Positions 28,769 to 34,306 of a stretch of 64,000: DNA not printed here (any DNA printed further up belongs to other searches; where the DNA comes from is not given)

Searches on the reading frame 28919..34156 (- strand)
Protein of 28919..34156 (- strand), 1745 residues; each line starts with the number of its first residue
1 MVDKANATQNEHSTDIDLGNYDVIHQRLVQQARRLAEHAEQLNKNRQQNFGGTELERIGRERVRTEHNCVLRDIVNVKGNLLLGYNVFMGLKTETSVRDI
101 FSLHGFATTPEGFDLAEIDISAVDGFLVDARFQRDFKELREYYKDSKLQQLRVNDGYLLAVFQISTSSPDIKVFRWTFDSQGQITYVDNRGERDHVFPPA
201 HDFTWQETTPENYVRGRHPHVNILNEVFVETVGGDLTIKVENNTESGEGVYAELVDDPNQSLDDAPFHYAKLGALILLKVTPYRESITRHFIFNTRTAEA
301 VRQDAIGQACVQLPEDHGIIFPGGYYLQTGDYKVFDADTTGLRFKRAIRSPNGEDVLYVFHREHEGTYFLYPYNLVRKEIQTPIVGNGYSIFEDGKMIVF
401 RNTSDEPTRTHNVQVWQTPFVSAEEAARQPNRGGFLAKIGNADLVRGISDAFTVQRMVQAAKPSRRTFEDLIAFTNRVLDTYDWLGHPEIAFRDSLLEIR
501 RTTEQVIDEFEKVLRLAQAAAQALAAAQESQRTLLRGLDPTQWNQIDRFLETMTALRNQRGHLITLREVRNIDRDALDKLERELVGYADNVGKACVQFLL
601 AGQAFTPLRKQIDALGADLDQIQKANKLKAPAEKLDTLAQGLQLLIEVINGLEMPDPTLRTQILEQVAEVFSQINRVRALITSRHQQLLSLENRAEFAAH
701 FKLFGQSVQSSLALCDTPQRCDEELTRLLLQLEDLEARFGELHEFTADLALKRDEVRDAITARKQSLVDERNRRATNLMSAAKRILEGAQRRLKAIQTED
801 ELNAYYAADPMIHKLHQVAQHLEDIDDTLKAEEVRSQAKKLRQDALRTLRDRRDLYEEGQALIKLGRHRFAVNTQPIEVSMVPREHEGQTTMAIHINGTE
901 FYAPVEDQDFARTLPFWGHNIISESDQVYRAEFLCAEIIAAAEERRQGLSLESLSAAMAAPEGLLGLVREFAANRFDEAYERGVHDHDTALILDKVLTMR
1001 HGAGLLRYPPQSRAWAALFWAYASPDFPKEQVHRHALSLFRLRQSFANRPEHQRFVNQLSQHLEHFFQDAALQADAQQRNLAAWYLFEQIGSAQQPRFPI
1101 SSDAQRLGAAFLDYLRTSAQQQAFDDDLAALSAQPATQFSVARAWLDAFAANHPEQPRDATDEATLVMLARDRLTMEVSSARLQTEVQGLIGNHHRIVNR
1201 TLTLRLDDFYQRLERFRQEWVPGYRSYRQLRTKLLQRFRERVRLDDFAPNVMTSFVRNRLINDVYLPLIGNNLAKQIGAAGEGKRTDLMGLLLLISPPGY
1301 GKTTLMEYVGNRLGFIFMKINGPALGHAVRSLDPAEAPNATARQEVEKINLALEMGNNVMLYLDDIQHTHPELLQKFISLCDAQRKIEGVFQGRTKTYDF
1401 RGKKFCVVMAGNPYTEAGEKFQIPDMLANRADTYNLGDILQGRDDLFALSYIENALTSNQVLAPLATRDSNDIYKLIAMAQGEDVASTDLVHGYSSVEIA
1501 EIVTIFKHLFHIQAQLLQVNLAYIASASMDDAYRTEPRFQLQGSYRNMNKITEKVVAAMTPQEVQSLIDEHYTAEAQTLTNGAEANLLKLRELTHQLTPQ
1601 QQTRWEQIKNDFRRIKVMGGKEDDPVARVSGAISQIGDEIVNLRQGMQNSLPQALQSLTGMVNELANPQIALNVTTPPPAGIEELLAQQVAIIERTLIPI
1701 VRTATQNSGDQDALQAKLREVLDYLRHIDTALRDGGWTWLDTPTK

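Call 63: search_protein_families(library=pfam, proteins=[window:28919-34156:-], max_evalue=0.0001)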
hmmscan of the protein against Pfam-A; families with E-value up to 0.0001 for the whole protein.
window:28919-34156:- (1745 aa): 4 families
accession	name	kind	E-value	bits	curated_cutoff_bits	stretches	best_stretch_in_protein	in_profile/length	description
PF12458.13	DUF3686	-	1.6e-198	660.2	25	1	35-482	2-447/448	ATPase involved in DNA repair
PF25472.1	DUF7902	-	4.6e-25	88.1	26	1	603-686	1-84/85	Domain of unknown function (DUF7902)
PF00004.35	AAA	-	4.9e-06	27.5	21.2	1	1292-1412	1-109/131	ATPase family associated with various cellular activities (AAA)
PF07728.20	AAA_5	-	3.4e-05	24.3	22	0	1292-1415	2-125/139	AAA domain (dynein-related subfamily)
